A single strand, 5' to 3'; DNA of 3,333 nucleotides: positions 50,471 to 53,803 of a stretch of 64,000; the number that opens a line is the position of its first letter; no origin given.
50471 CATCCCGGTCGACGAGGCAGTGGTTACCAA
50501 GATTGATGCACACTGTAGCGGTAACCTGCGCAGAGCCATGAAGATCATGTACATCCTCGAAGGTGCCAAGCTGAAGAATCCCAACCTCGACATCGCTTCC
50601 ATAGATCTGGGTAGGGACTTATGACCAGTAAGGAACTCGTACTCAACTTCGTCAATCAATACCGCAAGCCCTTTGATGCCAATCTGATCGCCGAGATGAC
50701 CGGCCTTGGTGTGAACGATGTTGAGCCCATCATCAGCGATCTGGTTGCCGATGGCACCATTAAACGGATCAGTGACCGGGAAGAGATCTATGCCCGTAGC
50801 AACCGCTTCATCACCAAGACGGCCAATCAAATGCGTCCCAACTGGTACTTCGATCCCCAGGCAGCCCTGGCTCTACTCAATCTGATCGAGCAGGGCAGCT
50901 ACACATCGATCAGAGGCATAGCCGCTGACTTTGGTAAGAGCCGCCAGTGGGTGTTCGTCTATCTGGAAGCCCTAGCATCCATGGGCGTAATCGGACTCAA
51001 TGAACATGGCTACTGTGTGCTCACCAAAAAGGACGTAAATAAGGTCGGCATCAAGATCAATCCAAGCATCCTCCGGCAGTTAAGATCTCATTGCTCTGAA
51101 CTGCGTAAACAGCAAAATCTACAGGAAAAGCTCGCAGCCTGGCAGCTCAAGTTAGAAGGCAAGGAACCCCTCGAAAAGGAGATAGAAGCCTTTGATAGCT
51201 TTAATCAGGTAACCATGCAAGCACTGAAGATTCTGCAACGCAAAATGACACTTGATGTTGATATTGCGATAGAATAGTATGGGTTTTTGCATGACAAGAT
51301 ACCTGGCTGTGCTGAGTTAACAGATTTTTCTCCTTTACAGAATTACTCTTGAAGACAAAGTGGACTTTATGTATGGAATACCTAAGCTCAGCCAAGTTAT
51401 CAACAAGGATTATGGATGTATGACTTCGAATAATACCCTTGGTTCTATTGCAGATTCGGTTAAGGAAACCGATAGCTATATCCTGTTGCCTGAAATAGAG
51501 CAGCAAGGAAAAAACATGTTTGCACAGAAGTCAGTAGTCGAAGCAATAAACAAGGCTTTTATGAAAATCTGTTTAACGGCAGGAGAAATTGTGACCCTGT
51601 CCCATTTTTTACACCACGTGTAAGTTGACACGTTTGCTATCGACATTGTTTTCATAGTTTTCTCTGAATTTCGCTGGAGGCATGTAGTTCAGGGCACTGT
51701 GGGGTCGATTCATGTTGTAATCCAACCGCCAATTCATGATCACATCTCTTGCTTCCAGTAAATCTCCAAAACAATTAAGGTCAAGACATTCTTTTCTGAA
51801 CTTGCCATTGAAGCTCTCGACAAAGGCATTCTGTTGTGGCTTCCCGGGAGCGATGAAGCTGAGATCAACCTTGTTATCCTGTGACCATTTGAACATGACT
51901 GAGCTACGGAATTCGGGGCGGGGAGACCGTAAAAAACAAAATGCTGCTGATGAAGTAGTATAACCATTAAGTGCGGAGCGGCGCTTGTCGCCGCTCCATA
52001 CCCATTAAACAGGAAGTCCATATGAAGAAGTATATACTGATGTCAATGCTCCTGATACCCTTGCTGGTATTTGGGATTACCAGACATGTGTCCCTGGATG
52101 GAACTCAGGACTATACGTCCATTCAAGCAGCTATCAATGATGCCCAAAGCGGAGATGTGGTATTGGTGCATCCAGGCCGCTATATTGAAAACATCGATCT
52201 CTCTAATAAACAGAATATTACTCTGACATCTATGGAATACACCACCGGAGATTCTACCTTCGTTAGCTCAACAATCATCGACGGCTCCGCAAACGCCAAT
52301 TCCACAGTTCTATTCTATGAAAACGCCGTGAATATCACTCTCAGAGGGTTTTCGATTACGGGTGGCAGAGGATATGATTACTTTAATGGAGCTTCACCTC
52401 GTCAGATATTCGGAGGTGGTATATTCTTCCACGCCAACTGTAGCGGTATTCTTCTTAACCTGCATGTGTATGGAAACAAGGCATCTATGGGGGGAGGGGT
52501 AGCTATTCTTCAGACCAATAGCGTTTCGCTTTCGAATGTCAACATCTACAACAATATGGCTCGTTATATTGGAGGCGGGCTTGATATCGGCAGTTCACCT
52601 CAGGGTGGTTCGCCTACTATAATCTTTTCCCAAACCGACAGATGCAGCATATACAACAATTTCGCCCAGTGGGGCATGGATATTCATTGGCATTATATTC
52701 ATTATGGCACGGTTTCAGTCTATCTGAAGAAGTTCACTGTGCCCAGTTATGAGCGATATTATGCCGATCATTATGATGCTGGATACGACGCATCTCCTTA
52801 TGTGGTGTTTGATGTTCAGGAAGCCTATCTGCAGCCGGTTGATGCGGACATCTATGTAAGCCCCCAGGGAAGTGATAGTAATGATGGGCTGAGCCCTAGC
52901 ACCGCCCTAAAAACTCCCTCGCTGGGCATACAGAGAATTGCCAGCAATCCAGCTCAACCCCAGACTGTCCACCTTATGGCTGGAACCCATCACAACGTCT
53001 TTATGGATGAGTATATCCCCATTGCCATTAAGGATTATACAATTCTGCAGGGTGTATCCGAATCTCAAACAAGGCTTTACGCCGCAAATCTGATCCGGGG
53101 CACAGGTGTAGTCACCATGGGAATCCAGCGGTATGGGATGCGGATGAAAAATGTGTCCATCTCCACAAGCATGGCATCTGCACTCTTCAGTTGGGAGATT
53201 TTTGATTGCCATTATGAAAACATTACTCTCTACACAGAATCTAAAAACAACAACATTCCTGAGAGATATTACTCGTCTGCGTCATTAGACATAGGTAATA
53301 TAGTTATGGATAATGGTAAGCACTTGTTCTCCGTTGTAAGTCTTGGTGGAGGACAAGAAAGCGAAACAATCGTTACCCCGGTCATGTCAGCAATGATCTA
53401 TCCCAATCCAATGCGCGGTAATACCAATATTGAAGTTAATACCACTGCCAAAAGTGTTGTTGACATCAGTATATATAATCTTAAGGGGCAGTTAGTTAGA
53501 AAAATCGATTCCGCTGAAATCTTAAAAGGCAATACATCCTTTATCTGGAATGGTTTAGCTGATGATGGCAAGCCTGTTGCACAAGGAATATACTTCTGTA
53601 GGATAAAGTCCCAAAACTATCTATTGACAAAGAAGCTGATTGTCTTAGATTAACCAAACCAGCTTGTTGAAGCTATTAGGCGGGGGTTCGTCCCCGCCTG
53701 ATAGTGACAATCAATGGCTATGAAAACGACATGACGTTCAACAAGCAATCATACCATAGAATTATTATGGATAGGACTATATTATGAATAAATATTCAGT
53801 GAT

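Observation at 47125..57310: Complete 10.2-kb Mu/Tn7-superfamily transposon with asymmetric multi-site ends, a 5-bp AGTAG duplication and a non-canonical third gene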

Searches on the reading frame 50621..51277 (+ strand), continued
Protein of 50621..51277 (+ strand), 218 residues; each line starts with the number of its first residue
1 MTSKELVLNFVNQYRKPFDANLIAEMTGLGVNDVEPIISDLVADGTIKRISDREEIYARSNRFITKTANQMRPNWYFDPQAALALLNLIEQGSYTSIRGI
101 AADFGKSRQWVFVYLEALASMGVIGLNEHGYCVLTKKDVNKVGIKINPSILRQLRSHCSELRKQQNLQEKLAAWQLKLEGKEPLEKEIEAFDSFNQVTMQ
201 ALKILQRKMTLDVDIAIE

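Call 39: search_protein_families(library=phrogs, proteins=[window:50621-51277:+, L016:10001-10690:+, L016:6626-7228:+, L016:10938-11162:+, L016:12035-12484:+, L016:12596-14149:+], max_evalue=0.01)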
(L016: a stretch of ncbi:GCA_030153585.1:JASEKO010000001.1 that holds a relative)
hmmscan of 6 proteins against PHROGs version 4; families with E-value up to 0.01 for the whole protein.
window:50621-51277:+ (218 aa): 2 families
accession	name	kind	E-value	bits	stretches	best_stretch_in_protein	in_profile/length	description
phrog_1687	-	transcription regulation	4.3e-05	24.5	1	1-137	1-125/162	MarR family transcrition regulator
phrog_142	-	moron, auxiliary metabolic gene and host takeover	7.8e-05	23.8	0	1-57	11-66/116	Ren-like exclusion protein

L016:10001-10690:+ (229 aa): 0 families

L016:6626-7228:+ (200 aa): 1 family
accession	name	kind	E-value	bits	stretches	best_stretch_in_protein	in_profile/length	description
phrog_34939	-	unknown function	0.00077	20.2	0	93-153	19-81/280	-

L016:10938-11162:+ (74 aa): 1 family
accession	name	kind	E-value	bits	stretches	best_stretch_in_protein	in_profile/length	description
phrog_286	-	unknown function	0.0074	17.4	1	5-56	94-151/186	-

L016:12035-12484:+ (149 aa): 14 families
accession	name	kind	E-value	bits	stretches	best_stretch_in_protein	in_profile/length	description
phrog_1889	-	head and packaging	6.8e-09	36.6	1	10-55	8-55/276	terminase small subunit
phrog_4151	-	DNA, RNA and nucleotide metabolism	3.4e-08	34.5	1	9-134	8-134/154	DNA binding protein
phrog_509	-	head and packaging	5e-05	23.9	1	16-61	16-57/238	terminase small subunit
phrog_2538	-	head and packaging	0.0002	22.5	1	12-57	8-53/129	terminase small subunit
phrog_2606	-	head and packaging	0.00034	21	1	9-61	7-60/310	terminase small subunit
phrog_14025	-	unknown function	0.0013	20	1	11-56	20-64/98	-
phrog_534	-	DNA, RNA and nucleotide metabolism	0.0018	19.2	1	24-54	27-57/87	DNA binding protein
phrog_756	-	DNA, RNA and nucleotide metabolism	0.0019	19.2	1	11-57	8-59/166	DNA binding protein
phrog_2789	-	transcription regulation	0.0027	18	1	13-64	18-71/255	transcriptional regulator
phrog_59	-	DNA, RNA and nucleotide metabolism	0.0039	17.6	1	10-133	228-358/423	HNH endonuclease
phrog_57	-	head and packaging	0.005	17.7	1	26-52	16-42/199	terminase small subunit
phrog_10045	-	DNA, RNA and nucleotide metabolism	0.0079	17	0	26-53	24-51/74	HTH DNA binding protein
phrog_2474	-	transcription regulation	0.009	16.9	0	24-61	50-89/118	MerR-like transcriptional regulator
phrog_664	-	DNA, RNA and nucleotide metabolism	0.0098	16.7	0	16-51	94-129/210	DNA binding protein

L016:12596-14149:+ (517 aa): 2 families
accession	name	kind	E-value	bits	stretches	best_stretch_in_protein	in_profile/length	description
phrog_38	-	head and packaging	1.2e-58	200.4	1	14-503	249-706/760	terminase large subunit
phrog_5573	-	head and packaging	3.2e-12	47.4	1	277-498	22-232/250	terminase large subunit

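Call 40: search_protein_representatives(alignment_id=A1)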
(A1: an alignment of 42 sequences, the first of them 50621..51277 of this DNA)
Query: 42 sequences, 208 profile positions. Proteins with E-value up to 0.001 (for the whole library): 134; up to 1e-10: 100; up to 1e-30: 33. The best 134 are listed.
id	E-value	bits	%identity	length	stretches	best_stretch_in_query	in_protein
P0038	3.3e-104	363.3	-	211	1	1-204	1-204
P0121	1.1e-71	257.0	-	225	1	1-194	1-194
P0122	3.9e-71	255.3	-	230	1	1-199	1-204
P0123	3.9e-69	248.7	-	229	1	1-198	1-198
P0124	5.6e-69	248.2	-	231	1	4-197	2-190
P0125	7.5e-69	247.8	-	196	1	1-180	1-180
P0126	3.2e-66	239.2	-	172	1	1-160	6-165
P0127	1.6e-64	233.7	-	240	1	1-189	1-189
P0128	2.9e-62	226.3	-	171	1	1-167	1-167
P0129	6.8e-62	225.1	-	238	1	4-204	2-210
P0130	1.9e-60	220.3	-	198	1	1-186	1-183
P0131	2.4e-59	216.7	-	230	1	1-196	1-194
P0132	2.7e-57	210.0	-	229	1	1-194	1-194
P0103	3.6e-51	190.1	-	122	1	84-203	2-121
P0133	1.2e-50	188.3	-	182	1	1-173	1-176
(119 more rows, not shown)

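Call 41: find_related_loci(query=A1, collection=genome_contigs, flank=10000)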
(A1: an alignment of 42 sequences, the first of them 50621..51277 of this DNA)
Query A1 (218 aa) in genome_contigs; peptide patterns used: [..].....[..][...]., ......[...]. (x = any residue, [..] = any of these).
106 stretches matched a pattern; 77 encode a relative of the query (tblastn E <= 1e-3); 77 distinct loci.
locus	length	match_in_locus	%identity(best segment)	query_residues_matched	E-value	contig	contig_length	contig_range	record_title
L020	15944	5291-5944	88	1-218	6e-130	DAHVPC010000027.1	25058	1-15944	MAG TPA_asm: Candidatus Cloacimonadota bacterium isolate clean597 NODE_27_length_25058_cov_10.148033, whole genome shotg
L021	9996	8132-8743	73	1-204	2e-99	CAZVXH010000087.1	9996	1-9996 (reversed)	MAG TPA_asm: uncultured Candidatus Cloacimonadota bacterium isolate SRP263991_co2_409 genome assembly, contig: NODE_1031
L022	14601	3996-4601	68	1-202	4e-92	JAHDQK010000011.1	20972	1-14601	MAG: Candidatus Cloacimonadota bacterium isolate SM3-B16.2 k141_15349, whole genome shotgun sequence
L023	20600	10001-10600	69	1-200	2e-91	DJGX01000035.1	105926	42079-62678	MAG TPA_asm: Cloacimonetes bacterium UBA5835 UBA5835_contig_292, whole genome shotgun sequence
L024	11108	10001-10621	67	1-207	2e-91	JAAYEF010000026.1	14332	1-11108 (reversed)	MAG: Candidatus Cloacimonadota bacterium isolate AS06rmzACSIP_72 488027_AS06, whole genome shotgun sequence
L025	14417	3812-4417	67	1-202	3e-90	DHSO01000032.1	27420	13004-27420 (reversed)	MAG TPA_asm: Cloacimonetes bacterium UBA5284 UBA5284_contig_1217, whole genome shotgun sequence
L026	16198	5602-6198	67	1-199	1e-89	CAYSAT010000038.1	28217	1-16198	MAG TPA_asm: uncultured Candidatus Cloacimonadota bacterium isolate binchicken_co115_39 genome assembly, contig: NODE_27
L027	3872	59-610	71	1-184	2e-88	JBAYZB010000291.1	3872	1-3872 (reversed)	MAG: Gammaproteobacteria bacterium isolate SO_2017_CLC_44 scaffold_48034_c1_PH3_2017, whole genome shotgun sequence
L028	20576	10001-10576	68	1-192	4e-83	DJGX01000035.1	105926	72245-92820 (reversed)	MAG TPA_asm: Cloacimonetes bacterium UBA5835 UBA5835_contig_292, whole genome shotgun sequence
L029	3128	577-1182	65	1-202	2e-82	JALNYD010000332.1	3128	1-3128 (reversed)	MAG: Candidatus Cloacimonadota bacterium isolate SO_2017_CLC bin 82 scaffold_65392_c1_PH3_2017, whole genome shotgun seq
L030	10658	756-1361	65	1-202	1e-81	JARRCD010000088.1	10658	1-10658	MAG: Candidatus Cloacimonadota bacterium isolate DJKA110_ANT-KO_bin.50 scaffold_2194, whole genome shotgun sequence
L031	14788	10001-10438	69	57-202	4e-63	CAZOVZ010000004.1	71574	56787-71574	MAG TPA_asm: uncultured Candidatus Cloacimonadota bacterium isolate SRP192927_co6_670 genome assembly, contig: NODE_398_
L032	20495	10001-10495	58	1-165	1e-59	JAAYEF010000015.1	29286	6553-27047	MAG: Candidatus Cloacimonadota bacterium isolate AS06rmzACSIP_72 247925_AS06, whole genome shotgun sequence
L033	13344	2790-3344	48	5-189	4e-50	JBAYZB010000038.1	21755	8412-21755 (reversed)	MAG: Gammaproteobacteria bacterium isolate SO_2017_CLC_44 scaffold_3112_c1_PH3_2017, whole genome shotgun sequence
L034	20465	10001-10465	50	1-155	6e-49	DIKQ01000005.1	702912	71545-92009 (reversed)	MAG TPA_asm: Cloacimonetes bacterium UBA5614 UBA5614_contig_9814, whole genome shotgun sequence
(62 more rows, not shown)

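Call 52: search_protein_families(library=pfam, proteins=[L020:6088-7212:+, L022:4689-6569:+, L022:6645-7448:+, L022:7498-8304:+, L022:8380-9246:+, L022:9305-10369:+, L025:6707-8836:+, L025:9427-10428:+, L025:10465-11568:+, L023:14223-16190:+], max_evalue=0.001)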
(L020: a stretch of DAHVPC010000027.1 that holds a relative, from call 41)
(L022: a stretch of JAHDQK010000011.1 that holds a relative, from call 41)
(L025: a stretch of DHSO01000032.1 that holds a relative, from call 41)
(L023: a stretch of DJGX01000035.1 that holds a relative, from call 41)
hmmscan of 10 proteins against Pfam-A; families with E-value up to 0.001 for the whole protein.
L020:6088-7212:+ (374 aa): 1 family
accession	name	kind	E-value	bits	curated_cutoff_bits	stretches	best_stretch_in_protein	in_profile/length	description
PF04542.20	Sigma70_r2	-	0.00012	22.2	24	0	83-138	10-70/71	Sigma-70 region 2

L022:4689-6569:+ (626 aa): 3 families
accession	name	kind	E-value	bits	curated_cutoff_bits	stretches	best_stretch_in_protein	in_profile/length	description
PF00004.35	AAA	-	1.9e-22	80.5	21.2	1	408-538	1-130/131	ATPase family associated with various cellular activities (AAA)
PF13191.12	AAA_16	-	0.00031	21.7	32.6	1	403-443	22-63/167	AAA ATPase domain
PF17862.7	AAA_lid_3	-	0.00099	19.1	27.2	0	562-604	1-43/45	AAA+ lid domain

L022:6645-7448:+ (267 aa): 1 family
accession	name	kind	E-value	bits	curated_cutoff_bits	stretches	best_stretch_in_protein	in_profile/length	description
PF03167.25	UDG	-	1.3e-05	25.8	24.3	1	67-244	4-117/141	Uracil DNA glycosylase superfamily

L022:7498-8304:+ (268 aa): 0 families

L022:8380-9246:+ (288 aa): 1 family
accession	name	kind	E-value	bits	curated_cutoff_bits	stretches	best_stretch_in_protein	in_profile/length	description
PF03781.23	FGE-sulfatase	-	1.6e-50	172.6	23.3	1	27-284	4-254/255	Sulfatase-modifying factor enzyme 1-like domain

L022:9305-10369:+ (354 aa): 0 families

L025:6707-8836:+ (709 aa): 3 families
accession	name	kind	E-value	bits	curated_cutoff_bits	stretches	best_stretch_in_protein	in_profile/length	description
PF08238.18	Sel1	-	2.8e-15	56.6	30.7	1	46-81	1-36/36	Sel1 repeat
PF14088.11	DUF4268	-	2.4e-09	37.8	27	1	565-695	2-132/140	Domain of unknown function (DUF4268)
PF23310.1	TPR_27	-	0.00035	20.7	27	0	74-144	20-91/110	Plant tetratrico peptide repeats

L025:9427-10428:+ (333 aa): 1 family
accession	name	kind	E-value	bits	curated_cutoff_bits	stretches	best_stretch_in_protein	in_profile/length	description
PF18754.6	Nmad3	-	1.1e-54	186.1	27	1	2-311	1-247/247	Nucleotide modification associated domain 3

L025:10465-11568:+ (367 aa): 1 family
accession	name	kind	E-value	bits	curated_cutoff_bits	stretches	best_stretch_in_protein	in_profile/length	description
PF14088.11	DUF4268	-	1.5e-10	41.6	27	1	222-355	2-135/140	Domain of unknown function (DUF4268)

L023:14223-16190:+ (655 aa): 0 families

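Call 53: search_protein_families(library=padloc, proteins=[L020:6088-7212:+, L022:4689-6569:+, L022:6645-7448:+, L022:7498-8304:+, L025:6707-8836:+, L025:9427-10428:+, L025:10465-11568:+, L025:11573-12289:+, L023:12497-14098:+, window:50621-51277:+], max_evalue=0.001)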
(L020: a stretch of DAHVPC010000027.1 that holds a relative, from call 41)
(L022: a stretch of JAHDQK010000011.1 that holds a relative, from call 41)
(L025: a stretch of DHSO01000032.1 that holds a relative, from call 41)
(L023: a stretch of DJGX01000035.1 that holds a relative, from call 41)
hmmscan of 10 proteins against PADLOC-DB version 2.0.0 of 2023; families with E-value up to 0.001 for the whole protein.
L020:6088-7212:+ (374 aa): 0 families

L022:4689-6569:+ (626 aa): 6 families
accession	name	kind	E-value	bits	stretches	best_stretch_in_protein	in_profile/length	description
PDLC02196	IetA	-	1.1e-22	79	1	401-609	118-319/374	-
PDLC04232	IetA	-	1.6e-17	62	1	332-553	56-258/330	-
PDLC02195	IetA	-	7.3e-16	56.4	1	401-556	133-283/395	-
PDLC04231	IetA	-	2e-12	45.5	1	407-541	119-248/262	-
PDLC00915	TRIP13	-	2.1e-09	35.2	1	408-549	66-220/302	TRIP13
PDLC00914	TRIP13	-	4.2e-06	24.4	1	408-554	74-232/302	TRIP13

L022:6645-7448:+ (267 aa): 0 families

L022:7498-8304:+ (268 aa): 0 families

L025:6707-8836:+ (709 aa): 3 families
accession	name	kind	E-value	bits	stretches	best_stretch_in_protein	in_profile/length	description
PDLC04913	PDC-S11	-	1.7e-14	51.7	1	561-706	225-367/375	-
PDLC04911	PDC-S11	-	6.5e-10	36.8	1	560-703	173-312/318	-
PDLC04914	PDC-S11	-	4.4e-09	34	1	563-706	168-311/314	-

L025:9427-10428:+ (333 aa): 0 families

L025:10465-11568:+ (367 aa): 3 families
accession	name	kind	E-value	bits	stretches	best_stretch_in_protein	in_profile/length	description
PDLC04913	PDC-S11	-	4e-11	40.6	1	220-363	227-367/375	-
PDLC04911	PDC-S11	-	1.5e-10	38.9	1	204-359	161-311/318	-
PDLC04914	PDC-S11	-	7.8e-09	33.1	1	220-362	168-310/314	-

L025:11573-12289:+ (238 aa): 0 families

L023:12497-14098:+ (533 aa): 0 families

window:50621-51277:+ (218 aa): 2 families
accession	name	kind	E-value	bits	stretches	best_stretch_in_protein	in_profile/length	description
PDLC02976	WH_III-A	-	0.00065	18.4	0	4-49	5-50/104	-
PDLC03963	SoFic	-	0.00075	17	0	43-127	264-338/361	-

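Call 65: search_dna_similar(query=window:50621-51277:+, collection=phages, mode=protein, max_evalue=0.01, max_rows=15)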
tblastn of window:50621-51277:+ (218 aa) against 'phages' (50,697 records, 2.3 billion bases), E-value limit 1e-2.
No match.

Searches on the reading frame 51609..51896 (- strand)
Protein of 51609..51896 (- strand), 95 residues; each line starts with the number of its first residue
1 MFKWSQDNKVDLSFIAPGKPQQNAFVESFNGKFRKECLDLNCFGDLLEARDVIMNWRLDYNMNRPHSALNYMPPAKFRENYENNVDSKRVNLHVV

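Call 6: search_protein_families(library=pfam, proteins=[window:51609-51896:-], max_evalue=0.1)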
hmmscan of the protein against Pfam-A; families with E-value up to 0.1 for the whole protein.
window:51609-51896:- (95 aa): 2 families
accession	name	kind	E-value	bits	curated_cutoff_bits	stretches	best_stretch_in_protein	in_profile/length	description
PF13683.12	rve_3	-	2.9e-28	97.9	26.5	1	9-74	2-67/67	Integrase core domain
PF13333.12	rve_2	-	1.6e-05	25.4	22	1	27-79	1-53/56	Integrase core domain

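Call 7: search_protein_families(library=ncbifam, proteins=[window:51609-51896:-], max_evalue=0.1)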
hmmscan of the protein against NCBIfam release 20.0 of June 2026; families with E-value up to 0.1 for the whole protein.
window:51609-51896:- (95 aa): 4 families
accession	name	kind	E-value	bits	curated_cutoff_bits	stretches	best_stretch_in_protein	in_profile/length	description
NF033516.0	transpos_IS3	equivalog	8.6e-23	81.2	160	1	3-78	294-369/369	IS3 family transposase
NF033577.2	transpos_IS481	equivalog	8.9e-13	48.4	224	1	4-76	210-282/284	IS481 family transposase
NF033546.1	transpos_IS21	equivalog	3.2e-05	23.6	160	1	10-79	214-284/294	IS21 family transposase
NF006918.0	PRK09409.1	subfamily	0.029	14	597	1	19-80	226-287/301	IS2 transposase TnpB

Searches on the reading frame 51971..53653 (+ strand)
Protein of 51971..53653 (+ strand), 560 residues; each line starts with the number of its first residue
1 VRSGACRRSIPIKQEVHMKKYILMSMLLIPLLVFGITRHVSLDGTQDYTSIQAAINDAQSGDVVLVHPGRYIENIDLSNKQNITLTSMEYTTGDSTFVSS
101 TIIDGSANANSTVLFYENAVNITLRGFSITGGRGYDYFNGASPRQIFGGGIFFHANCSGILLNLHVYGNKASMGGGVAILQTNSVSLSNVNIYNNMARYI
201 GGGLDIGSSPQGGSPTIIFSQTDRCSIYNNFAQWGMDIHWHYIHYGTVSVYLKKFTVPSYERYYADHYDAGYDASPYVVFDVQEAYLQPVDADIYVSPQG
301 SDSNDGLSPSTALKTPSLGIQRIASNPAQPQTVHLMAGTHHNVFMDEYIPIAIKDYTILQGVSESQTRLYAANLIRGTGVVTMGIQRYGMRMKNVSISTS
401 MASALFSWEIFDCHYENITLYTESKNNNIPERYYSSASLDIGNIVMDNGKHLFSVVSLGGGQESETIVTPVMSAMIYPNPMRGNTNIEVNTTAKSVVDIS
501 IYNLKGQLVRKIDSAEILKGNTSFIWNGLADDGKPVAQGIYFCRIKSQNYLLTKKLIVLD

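Call 6: search_protein_families(library=pfam, proteins=[window:51971-53653:+], max_evalue=0.1)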
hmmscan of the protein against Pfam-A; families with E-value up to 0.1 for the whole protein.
window:51971-53653:+ (560 aa): 5 families
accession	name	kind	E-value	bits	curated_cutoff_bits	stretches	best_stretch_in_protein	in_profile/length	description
PF18962.6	Por_Secre_tail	-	5.7e-11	43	27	1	476-558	1-75/75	Secretion system C-terminal sorting domain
PF13860.13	FlgD_ig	-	1.9e-10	41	27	1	486-548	13-76/79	FlgD Ig-like domain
PF01095.25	Pectinesterase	-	0.0029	16.9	27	1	40-118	4-79/298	Pectinesterase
PF01455.23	HupF_HypC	-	0.0057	17.2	28.5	1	39-80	18-58/65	HupF/HypC family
PF13585.12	CHU_C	-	0.0076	16.8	27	1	492-548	25-73/86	CHU_C Type IX secretion signal domain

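Call 7: search_protein_families(library=ncbifam, proteins=[window:51971-53653:+], max_evalue=0.1)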
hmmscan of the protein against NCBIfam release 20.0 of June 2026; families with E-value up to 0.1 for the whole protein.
window:51971-53653:+ (560 aa): 10 families
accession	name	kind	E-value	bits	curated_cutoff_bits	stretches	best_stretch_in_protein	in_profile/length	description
TIGR04183.1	Por_Secre_tail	domain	1.1e-12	47.7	23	1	476-558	1-71/72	T9SS type A sorting domain-containing protein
NF005176.1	PRK06655.1-1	equivalog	2.4e-08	34.1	230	1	484-548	87-150/197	flagellar hook assembly protein FlgD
NF033707.1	T9SS_sortase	equivalog_domain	8.8e-08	30.2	420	1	472-548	997-1078/1095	type IX secretion system sortase PorU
NF038113.1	T9SSA_dep_M36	equivalog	1.5e-06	26.7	885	1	473-558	792-868/869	T9SS-dependent M36 family metallopeptidase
NF052228.1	T9SS_PorZ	equivalog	2.2e-06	26.4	260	1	472-548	671-743/757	type IX secretion system anionic LPS delivery protein PorZ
NF052323.1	T9SSA_dep_M6i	equivalog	1.8e-05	22.9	600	1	473-548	957-1027/1043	T9SS-dependent M6-like inactivated metalloprotease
NF009452.0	PRK12812.1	equivalog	0.00027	20.3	258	1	493-545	150-204/289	flagellar basal body rod modification protein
NF009276.0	PRK12633.1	equivalog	0.0011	18.7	383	1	488-546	123-180/234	flagellar basal body rod modification protein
NF009277.0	PRK12634.1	equivalog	0.0031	17.6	333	1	482-542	109-169/221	flagellar basal body rod modification protein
NF009453.0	PRK12813.1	equivalog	0.011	15.2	264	1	497-548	126-174/223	flagellar basal body rod modification protein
